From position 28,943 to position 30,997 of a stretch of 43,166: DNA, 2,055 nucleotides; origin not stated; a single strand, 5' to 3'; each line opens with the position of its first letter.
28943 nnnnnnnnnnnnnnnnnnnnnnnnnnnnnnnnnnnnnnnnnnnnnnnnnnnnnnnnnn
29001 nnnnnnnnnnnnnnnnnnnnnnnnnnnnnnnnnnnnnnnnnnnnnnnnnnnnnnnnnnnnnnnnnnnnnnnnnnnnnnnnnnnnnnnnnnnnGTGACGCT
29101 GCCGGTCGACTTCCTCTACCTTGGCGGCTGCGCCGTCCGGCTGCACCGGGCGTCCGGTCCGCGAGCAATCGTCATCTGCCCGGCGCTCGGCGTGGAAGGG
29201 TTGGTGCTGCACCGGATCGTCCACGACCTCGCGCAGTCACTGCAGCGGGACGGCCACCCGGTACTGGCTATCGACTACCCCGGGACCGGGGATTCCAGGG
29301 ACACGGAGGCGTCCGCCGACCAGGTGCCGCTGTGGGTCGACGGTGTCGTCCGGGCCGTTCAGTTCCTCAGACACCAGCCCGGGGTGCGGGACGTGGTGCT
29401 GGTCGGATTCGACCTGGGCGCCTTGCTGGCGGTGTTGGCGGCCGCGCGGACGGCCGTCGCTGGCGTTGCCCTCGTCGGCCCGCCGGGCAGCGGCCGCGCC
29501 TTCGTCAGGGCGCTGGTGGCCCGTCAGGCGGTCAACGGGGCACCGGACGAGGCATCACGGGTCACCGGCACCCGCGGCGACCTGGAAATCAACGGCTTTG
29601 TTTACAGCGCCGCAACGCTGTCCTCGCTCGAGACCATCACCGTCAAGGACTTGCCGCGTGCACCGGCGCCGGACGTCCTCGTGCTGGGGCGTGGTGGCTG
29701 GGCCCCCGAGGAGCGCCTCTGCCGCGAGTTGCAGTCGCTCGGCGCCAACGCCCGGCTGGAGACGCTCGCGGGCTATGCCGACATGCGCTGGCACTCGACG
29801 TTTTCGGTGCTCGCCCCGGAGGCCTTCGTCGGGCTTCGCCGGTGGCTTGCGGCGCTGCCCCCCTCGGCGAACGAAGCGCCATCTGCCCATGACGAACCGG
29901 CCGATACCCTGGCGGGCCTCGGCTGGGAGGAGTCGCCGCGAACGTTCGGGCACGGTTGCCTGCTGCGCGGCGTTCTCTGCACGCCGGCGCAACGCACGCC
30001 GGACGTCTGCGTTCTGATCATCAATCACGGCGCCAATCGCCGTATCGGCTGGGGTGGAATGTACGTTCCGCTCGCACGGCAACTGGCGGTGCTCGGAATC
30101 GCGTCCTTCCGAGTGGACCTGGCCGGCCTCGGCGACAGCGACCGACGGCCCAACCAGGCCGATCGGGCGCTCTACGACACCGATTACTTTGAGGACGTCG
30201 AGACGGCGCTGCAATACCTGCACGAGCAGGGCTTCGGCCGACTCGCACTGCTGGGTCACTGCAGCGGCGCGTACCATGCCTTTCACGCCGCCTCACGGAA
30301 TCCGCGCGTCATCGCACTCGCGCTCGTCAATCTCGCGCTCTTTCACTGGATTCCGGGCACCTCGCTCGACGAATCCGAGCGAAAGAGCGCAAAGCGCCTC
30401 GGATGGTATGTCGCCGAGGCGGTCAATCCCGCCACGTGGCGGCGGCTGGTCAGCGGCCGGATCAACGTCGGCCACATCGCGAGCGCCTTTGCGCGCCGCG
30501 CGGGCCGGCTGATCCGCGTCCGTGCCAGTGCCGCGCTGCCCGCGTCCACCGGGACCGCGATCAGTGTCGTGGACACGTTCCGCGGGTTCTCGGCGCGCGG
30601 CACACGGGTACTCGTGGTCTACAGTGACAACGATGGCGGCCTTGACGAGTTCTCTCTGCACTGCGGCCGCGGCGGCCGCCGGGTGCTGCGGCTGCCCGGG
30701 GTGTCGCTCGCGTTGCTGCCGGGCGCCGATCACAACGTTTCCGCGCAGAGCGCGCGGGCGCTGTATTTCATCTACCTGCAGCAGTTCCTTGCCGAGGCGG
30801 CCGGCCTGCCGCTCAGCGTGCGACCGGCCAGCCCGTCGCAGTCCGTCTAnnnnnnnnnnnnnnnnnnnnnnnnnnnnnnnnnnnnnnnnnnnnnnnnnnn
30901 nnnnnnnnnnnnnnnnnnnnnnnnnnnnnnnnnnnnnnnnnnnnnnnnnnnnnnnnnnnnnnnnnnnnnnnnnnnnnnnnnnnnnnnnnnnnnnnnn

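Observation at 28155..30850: Divergent alpha/beta-hydrolase pair; the second is a two-domain fusion with Asp and Cys at the nucleophile elbows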

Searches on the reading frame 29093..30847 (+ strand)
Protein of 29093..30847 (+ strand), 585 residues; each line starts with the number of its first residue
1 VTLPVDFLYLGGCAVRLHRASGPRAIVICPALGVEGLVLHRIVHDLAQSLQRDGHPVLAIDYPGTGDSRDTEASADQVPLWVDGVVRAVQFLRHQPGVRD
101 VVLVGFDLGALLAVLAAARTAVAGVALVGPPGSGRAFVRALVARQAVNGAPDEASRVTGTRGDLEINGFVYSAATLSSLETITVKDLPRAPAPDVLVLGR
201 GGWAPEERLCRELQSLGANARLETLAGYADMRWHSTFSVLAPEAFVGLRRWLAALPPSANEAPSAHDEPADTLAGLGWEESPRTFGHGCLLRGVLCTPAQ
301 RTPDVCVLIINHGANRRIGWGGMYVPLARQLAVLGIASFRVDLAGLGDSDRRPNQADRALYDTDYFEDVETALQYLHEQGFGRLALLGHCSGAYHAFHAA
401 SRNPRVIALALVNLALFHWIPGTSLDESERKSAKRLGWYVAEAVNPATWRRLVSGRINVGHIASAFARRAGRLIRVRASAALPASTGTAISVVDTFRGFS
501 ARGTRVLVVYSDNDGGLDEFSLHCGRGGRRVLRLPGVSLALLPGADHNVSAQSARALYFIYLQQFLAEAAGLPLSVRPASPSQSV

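Call 5: search_protein_families(library=ncbifam, proteins=[window:29093-30847:+], max_evalue=0.01)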
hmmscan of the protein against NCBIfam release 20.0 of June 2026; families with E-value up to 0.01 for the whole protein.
window:29093-30847:+ (585 aa): 8 families
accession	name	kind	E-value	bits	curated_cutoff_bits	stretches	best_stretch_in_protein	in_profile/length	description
TIGR03100.1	hydr1_PEP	hypoth_equivalog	5.8e-29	101.2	168.45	2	288-556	11-262/274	hydrolase 1, exosortase A system-associated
TIGR03101.1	hydr2_PEP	hypoth_equivalog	1.1e-19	71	202.75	2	27-180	29-190/266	hydrolase 2, exosortase A system-associated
NF041096.1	esterase_EstD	equivalog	9.1e-10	38.1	600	2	291-411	147-270/421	esterase EstD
NF011457.0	PRK14875.1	equivalog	1.2e-07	31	307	1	48-137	153-242/372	acetoin dehydrogenase dihydrolipoyllysine-residue acetyltransferase subunit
NF047920.1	lactonase_UilS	equivalog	1.2e-06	28.5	400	0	304-409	23-125/285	UilS family quorum-quenching N-acyl-homoserine lactonase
NF002938.0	PRK03592.1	equivalog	1.3e-05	24.7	241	0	56-128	58-127/298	haloalkane dehalogenase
NF058544.1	IVPilMotSglTMyx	equivalog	0.00024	21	300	0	11-131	22-138/210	type IV pili motility protein SglT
TIGR01738.1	bioH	equivalog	0.004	16.8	206.95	1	36-121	12-87/245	pimeloyl-ACP methyl ester esterase BioH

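Call 6: search_protein_families(library=pfam, proteins=[window:29093-30847:+], max_evalue=0.01)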
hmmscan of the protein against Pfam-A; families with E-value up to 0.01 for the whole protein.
window:29093-30847:+ (585 aa): 6 families
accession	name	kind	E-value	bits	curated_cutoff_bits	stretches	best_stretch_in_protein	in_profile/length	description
PF00561.26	Abhydrolase_1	-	2.9e-21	76.7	25.8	2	25-142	2-112/245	alpha/beta hydrolase fold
PF12146.15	Hydrolase_4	-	1.9e-19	70.4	27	2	307-422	6-115/239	Serine aminopeptidase, S33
PF12697.13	Abhydrolase_6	-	4.4e-14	54.1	26.3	2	43-227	17-201/217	Alpha/beta hydrolase family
PF01738.24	DLH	-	5.3e-06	26.6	21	0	42-126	29-125/217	Dienelactone hydrolase family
PF12048.14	DUF3530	-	0.0013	18.5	29.8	0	357-413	170-228/310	Protein of unknown function (DUF3530)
PF13439.12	Glyco_transf_4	-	0.0015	19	28.5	0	41-88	6-46/170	Glycosyltransferase Family 4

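Call 9: find_homologous_proteins(query=window:29093-30847:+, max_evalue=0.001)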
Query window:29093-30847:+ (585 aa): 27 proteins with E <= 0.001 among 8000 candidates.
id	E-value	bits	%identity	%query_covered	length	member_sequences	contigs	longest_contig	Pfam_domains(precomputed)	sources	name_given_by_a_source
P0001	0.0e+0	1304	100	100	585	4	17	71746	PF12697.14,PF01738.25,PF00561.27,PF12146.16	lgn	-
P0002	0.0e+0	1201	92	100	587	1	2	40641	PF12697.14,PF01738.25,PF00561.27,PF12146.16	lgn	-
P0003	2.1e-124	434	42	96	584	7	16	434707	PF12697.14,PF00561.27,PF12146.16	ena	-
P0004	2.8e-123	431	43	97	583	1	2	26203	PF00561.27,PF12146.16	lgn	-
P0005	2.9e-118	414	43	95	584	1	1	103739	PF00561.27,PF12146.16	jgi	jgi:alpha-beta hydrolase superfamily lysophospholipase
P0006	5.2e-72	261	34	95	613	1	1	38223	PF12697.14,PF00561.27,PF12146.16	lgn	-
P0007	1.9e-59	220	32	92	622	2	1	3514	PF12697.14,PF00561.27,PF12146.16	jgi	jgi:pimeloyl-ACP methyl ester carboxylesterase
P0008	2.0e-59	220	32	92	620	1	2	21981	PF12146.16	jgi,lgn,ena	-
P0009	4.6e-58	215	31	93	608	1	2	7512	PF12697.14,PF00561.27,PF12146.16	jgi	jgi:alpha-beta hydrolase superfamily lysophospholipase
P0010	1.1e-57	214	32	93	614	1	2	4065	PF12697.14,PF00561.27,PF12146.16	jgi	jgi:alpha-beta hydrolase superfamily lysophospholipase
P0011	1.1e-57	214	32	93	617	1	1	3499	PF12697.14,PF00561.27,PF12146.16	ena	-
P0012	1.5e-55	207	29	90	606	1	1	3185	PF12146.16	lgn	-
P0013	1.6e-55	207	31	92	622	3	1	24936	PF12697.14,PF00561.27,PF12146.16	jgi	jgi:pimeloyl-ACP methyl ester carboxylesterase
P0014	1.4e-53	200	31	94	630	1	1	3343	PF12697.14,PF00561.27,PF12146.16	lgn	-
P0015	7.0e-50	188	32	91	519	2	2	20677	PF00561.27,PF12146.16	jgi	jgi:pimeloyl-ACP methyl ester carboxylesterase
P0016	5.2e-49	185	32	91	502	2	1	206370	PF00561.27,PF12146.16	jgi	jgi:pimeloyl-ACP methyl ester carboxylesterase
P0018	4.5e-48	182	32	92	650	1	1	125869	PF12697.14,PF00561.27,PF12146.16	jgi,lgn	jgi:pimeloyl-ACP methyl ester carboxylesterase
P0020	1.1e-47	181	31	91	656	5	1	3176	PF12146.16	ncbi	-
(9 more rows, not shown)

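Call 12: find_encoding_contigs(protein=P0003, flank=10000, max_places=3)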
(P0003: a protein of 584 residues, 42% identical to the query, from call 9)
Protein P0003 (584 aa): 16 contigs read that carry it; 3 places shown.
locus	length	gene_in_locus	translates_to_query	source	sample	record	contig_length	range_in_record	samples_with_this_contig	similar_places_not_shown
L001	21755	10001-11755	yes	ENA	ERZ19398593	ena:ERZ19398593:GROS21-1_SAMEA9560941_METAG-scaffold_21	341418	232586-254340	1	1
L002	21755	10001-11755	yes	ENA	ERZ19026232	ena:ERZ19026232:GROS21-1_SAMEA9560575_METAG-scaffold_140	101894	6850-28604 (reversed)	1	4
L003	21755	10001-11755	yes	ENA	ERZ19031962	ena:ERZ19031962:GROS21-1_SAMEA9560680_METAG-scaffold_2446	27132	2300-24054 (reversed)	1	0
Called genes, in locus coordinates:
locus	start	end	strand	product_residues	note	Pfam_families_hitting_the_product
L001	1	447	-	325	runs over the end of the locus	-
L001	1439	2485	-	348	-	PF12146:Hydrolase_4, PF00561:Abhydrolase_1, PF12697:Abhydrolase_6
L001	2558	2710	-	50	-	-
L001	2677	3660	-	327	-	PF08893:DUF1839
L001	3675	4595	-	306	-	-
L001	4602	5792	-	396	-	PF02771:Acyl-CoA_dh_N, PF00441:Acyl-CoA_dh_1 (weak), PF08028:Acyl-CoA_dh_2 (weak)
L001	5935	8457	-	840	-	PF22666:Glyco_hydro_2_N2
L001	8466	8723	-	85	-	-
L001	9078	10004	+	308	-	PF02129:Peptidase_S15, PF00561:Abhydrolase_1, PF12146:Hydrolase_4, PF12697:Abhydrolase_6, PF00326:Peptidase_S9 (faint)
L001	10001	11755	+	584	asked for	PF12697:Abhydrolase_6 (weak), PF12146:Hydrolase_4, PF00561:Abhydrolase_1 (weak), PF12697:Abhydrolase_6 (weak)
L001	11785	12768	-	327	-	PF04204:HTS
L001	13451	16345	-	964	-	PF00069:Pkinase, PF07714:PK_Tyr_Ser-Thr, PF03109:ABC1 (weak)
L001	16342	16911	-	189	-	PF07638:Sigma70_ECF, PF08281:Sigma70_r4_2, PF04545:Sigma70_r4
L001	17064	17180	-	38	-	-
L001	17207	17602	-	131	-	-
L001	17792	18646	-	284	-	PF20102:DUF6492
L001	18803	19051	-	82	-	PF00550:PP-binding (weak)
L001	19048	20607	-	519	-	-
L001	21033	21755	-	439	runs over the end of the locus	PF13692:Glyco_trans_1_4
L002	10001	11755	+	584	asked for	PF12697:Abhydrolase_6 (weak), PF12146:Hydrolase_4, PF00561:Abhydrolase_1 (weak), PF12697:Abhydrolase_6 (weak)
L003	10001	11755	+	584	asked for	PF12697:Abhydrolase_6 (weak), PF12146:Hydrolase_4, PF00561:Abhydrolase_1 (weak), PF12697:Abhydrolase_6 (weak)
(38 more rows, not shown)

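Call 13: find_encoding_contigs(protein=P0006, flank=10000, max_places=1)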
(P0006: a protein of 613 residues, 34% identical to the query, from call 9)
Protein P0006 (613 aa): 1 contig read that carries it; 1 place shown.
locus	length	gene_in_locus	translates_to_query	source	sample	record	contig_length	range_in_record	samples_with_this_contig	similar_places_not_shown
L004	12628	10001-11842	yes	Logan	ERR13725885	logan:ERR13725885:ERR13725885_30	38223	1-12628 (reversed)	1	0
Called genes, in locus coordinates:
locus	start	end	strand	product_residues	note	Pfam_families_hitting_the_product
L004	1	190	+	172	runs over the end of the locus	-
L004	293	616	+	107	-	-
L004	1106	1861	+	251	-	PF01569:PAP2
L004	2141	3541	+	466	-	PF13727:CoA_binding_3, PF02397:Bac_transf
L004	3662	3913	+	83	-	PF00550:PP-binding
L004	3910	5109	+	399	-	PF02771:Acyl-CoA_dh_N, PF00441:Acyl-CoA_dh_1 (faint)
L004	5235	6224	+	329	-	PF08893:DUF1839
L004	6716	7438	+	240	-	PF00027:cNMP_binding (weak), PF13545:HTH_Crp_2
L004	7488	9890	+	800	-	PF02706:Wzz, PF23607:WZC_N, PF13807:GNVR, PF01656:CbiA, PF10609:ParA (weak), PF13614:AAA_31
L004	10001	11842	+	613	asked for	PF12146:Hydrolase_4, PF00561:Abhydrolase_1 (faint), PF12697:Abhydrolase_6 (weak)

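Call 14: find_encoding_contigs(protein=P0018, flank=10000, max_places=1)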
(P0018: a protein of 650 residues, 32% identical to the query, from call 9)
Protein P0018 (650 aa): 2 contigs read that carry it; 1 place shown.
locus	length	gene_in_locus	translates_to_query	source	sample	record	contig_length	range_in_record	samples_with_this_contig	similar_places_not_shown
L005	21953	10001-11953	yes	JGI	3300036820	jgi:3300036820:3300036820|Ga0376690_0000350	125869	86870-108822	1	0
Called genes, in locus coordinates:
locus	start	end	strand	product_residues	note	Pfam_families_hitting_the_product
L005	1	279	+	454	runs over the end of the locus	PF02771:Acyl-CoA_dh_N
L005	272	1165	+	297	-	-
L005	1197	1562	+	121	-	PF12680:SnoaL_2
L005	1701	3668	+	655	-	PF00561:Abhydrolase_1, PF12146:Hydrolase_4, PF12697:Abhydrolase_6 (weak)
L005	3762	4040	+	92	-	PF00550:PP-binding (weak)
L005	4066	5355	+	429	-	PF02771:Acyl-CoA_dh_N, PF00441:Acyl-CoA_dh_1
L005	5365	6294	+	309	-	-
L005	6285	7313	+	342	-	PF08893:DUF1839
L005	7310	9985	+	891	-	PF22666:Glyco_hydro_2_N2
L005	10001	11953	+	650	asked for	PF00561:Abhydrolase_1 (faint), PF12146:Hydrolase_4 (weak), PF12697:Abhydrolase_6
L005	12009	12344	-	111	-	-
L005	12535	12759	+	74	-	PF00005:ABC_tran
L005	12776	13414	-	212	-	PF08450:SGL (faint), PF13360:PQQ_2 (faint), PF21959:DUF6923 (faint), PF05096:Glu_cyclase_2 (faint), PF03413:PepSY (faint)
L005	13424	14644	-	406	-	-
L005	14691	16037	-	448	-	PF00072:Response_reg, PF00158:Sigma54_activat, PF14532:Sigma54_activ_2, PF07728:AAA_5 (weak), PF25601:AAA_lid_14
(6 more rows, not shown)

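Call 15: find_encoding_contigs(protein=P0016, flank=10000, max_places=1)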
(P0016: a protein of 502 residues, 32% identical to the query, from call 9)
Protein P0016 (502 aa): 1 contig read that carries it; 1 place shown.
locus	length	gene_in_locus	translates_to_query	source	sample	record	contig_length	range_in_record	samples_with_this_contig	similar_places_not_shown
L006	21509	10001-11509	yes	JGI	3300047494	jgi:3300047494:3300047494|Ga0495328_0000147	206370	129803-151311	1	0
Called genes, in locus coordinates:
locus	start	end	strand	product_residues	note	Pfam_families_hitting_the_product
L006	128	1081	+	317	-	PF07883:Cupin_2 (weak)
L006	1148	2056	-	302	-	PF01073:3Beta_HSD, PF01370:Epimerase, PF13460:NAD_binding_10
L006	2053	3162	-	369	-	PF10282:Lactonase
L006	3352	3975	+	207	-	-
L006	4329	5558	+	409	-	PF13439:Glyco_transf_4, PF00534:Glycos_transf_1, PF13692:Glyco_trans_1_4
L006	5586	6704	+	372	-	PF01370:Epimerase, PF16363:GDP_Man_Dehyd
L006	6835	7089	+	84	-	PF00550:PP-binding (weak)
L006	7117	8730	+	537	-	PF03062:MBOAT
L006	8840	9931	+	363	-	-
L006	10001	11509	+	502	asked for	PF00561:Abhydrolase_1, PF12146:Hydrolase_4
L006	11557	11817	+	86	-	-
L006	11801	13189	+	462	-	PF00501:AMP-binding, PF13193:AMP-binding_C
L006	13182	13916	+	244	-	PF00106:adh_short, PF08659:KR, PF13561:adh_short_C2, PF23441:SDR (weak)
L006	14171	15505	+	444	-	PF01053:Cys_Met_Meta_PP, PF00155:Aminotran_1_2 (weak), PF01041:DegT_DnrJ_EryC1, PF00266:Aminotran_5 (weak)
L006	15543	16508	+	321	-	PF04204:HTS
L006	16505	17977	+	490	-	PF00282:Pyridoxal_deC, PF01212:Beta_elim_lyase (weak)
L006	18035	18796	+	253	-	-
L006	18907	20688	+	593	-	PF00501:AMP-binding, PF13193:AMP-binding_C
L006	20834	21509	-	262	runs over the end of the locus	PF00196:GerE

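Call 25: search_solved_structures(query=A2, max_evalue=1, show_alignments=2)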
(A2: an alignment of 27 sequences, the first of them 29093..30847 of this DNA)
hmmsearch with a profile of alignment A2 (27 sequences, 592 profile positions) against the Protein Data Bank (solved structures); distinct sequences matched with E-value up to 1: 152 (the best 60 are shown).
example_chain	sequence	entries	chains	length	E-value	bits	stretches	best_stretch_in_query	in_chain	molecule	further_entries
9pir_A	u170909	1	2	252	2.5e-28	102.2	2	6-146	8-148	Alpha/beta fold hydrolase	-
9pic_A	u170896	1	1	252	3e-28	101.9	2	6-146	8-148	Alpha/beta fold hydrolase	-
9pid_A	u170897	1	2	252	1.8e-27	99.4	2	6-142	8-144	Alpha/beta fold hydrolase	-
9pjb_A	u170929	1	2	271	2e-22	82.7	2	6-137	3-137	MHETase MHT043-5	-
9w30_A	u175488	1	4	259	6e-21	77.9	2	297-386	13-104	Alpha/beta superfamily hydrolase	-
9h0z_A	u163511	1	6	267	1.8e-18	69.7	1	10-212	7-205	Serine aminopeptidase S33 domain-containing protein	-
7wwh_A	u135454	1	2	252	3e-18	68.9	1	7-214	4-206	Alpha/beta hydrolase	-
7q4h_A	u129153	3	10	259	1.1e-17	67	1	9-212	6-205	Hydrolase_4 domain-containing protein | Serine aminopeptidase S33 domain-containing protein | Prolyl oligopeptidase family protein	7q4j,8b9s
8b4u_A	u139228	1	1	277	2e-16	62.9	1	6-136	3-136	Alpha/beta hydrolase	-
7qjm_A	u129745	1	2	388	1.6e-14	56.6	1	22-265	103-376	alpha/beta-hydrolase (202)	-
3trd_A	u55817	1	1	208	3e-11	45.8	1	6-141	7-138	Alpha/beta hydrolase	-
2fuk_A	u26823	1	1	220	4.3e-10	42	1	29-140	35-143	XC6422 protein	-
3pf8_A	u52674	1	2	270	1.7e-09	40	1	50-141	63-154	Cinnamoyl esterase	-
3pf9_A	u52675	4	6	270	2e-09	39.8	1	50-141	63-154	Cinnamoyl esterase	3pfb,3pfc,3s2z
3qm1_A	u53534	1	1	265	4e-09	38.8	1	50-141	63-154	Cinnamoyl esterase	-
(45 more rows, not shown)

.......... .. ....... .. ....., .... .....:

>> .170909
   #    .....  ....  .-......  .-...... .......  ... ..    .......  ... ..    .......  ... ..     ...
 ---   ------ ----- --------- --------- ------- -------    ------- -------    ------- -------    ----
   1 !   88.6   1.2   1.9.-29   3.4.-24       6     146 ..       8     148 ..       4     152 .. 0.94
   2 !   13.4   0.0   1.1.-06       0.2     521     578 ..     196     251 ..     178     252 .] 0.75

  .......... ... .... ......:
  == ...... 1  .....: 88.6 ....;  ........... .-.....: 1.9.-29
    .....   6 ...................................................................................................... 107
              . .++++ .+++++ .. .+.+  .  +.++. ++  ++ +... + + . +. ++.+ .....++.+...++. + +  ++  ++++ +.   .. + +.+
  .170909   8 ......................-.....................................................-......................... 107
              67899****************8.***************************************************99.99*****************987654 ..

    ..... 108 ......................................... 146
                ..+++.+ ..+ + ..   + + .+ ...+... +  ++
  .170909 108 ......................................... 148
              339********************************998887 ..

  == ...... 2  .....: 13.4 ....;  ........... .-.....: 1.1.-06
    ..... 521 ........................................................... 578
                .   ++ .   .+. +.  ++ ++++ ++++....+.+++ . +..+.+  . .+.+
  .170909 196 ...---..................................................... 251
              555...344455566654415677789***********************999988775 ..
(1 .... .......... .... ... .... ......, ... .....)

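Call 29: find_related_loci(query=A3, collection=genome_contigs, flank=10000)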
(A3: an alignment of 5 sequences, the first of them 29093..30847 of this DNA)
Query A3 (585 aa) in genome_contigs; peptide patterns used: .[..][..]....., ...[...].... (x = any residue, [..] = any of these).
27 stretches matched a pattern, but none encodes a relative of the query by tblastn (E <= 1e-3).
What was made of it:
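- Tried and rejected: The scan with A3 matched nothing (call 29), so the organism was not identified.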

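Call 31: list_cluster_members(proteins=[P0020, P0001, P0008, P0018])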
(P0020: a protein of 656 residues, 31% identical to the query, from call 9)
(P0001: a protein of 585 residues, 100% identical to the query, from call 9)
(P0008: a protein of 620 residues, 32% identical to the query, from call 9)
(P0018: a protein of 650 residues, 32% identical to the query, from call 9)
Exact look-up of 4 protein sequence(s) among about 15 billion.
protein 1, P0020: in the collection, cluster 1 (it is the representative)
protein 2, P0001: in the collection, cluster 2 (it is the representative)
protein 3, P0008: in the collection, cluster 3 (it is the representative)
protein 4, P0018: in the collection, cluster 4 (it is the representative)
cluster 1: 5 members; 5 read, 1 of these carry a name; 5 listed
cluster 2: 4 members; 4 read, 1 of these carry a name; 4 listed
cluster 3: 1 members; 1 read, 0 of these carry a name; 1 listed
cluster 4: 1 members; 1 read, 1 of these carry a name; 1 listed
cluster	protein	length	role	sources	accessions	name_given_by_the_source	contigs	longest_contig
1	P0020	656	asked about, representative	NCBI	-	-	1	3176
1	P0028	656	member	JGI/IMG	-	alpha/beta superfamily hydrolase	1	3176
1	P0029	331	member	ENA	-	-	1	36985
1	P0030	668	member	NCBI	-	-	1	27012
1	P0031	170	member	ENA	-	-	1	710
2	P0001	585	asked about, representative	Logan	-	-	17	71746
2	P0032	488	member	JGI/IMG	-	pimeloyl-ACP methyl ester carboxylesterase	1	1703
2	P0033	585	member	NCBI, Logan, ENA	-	-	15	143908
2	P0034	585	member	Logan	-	-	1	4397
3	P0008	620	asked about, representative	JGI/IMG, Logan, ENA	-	-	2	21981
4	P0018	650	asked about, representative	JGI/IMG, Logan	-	pimeloyl-ACP methyl ester carboxylesterase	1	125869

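Call 32: find_encoding_contigs(protein=P0033, flank=10000, max_places=4)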
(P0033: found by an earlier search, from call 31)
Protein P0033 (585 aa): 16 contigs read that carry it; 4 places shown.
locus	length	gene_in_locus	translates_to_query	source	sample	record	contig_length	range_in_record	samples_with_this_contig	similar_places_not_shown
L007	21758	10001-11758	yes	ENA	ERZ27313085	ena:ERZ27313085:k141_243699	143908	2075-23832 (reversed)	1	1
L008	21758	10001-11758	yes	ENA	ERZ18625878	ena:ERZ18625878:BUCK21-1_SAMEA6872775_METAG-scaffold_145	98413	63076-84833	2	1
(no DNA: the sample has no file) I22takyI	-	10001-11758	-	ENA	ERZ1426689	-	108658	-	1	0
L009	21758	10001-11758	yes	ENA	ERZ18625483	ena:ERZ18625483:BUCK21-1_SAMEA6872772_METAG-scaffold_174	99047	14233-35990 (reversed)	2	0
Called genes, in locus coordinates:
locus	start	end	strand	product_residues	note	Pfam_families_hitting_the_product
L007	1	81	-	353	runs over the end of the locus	PF00561:Abhydrolase_1, PF12146:Hydrolase_4, PF12697:Abhydrolase_6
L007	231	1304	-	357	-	PF04204:HTS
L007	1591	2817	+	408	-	-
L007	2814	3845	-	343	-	PF08893:DUF1839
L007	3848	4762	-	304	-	-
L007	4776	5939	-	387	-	PF02771:Acyl-CoA_dh_N, PF00441:Acyl-CoA_dh_1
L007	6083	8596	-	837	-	PF22666:Glyco_hydro_2_N2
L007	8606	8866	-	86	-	PF00550:PP-binding (weak)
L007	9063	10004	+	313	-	PF02129:Peptidase_S15, PF12146:Hydrolase_4, PF00561:Abhydrolase_1, PF12697:Abhydrolase_6, PF00326:Peptidase_S9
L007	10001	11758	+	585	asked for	PF01738:DLH (faint), PF00561:Abhydrolase_1, PF12146:Hydrolase_4 (weak), PF12697:Abhydrolase_6 (weak), PF00561:Abhydrolase_1, PF12146:Hydrolase_4, PF12697:Abhydrolase_6 (weak)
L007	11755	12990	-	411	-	PF13692:Glyco_trans_1_4 (weak)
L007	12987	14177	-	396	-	PF00535:Glycos_transf_2, PF13641:Glyco_tranf_2_3, PF13632:Glyco_trans_2_3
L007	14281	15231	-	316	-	-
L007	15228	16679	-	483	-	PF13807:GNVR (weak)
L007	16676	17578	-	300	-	PF02563:Poly_export, PF10531:SLBB, PF22461:SLBB_2, PF10531:SLBB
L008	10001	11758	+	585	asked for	PF01738:DLH (faint), PF00561:Abhydrolase_1, PF12146:Hydrolase_4 (weak), PF12697:Abhydrolase_6 (weak), PF00561:Abhydrolase_1, PF12146:Hydrolase_4, PF12697:Abhydrolase_6 (weak)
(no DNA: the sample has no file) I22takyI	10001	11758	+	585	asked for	PF01738:DLH (faint), PF00561:Abhydrolase_1, PF12146:Hydrolase_4 (weak), PF12697:Abhydrolase_6 (weak), PF00561:Abhydrolase_1, PF12146:Hydrolase_4, PF12697:Abhydrolase_6 (weak)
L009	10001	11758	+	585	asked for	PF01738:DLH (faint), PF00561:Abhydrolase_1, PF12146:Hydrolase_4 (weak), PF12697:Abhydrolase_6 (weak), PF00561:Abhydrolase_1, PF12146:Hydrolase_4, PF12697:Abhydrolase_6 (weak)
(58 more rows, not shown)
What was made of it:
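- Checked: The identical 585-aa ORF was called on 16 contigs from several metagenome samples (call 32).
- The identical ORF is on 16 contigs from several samples (call 32).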
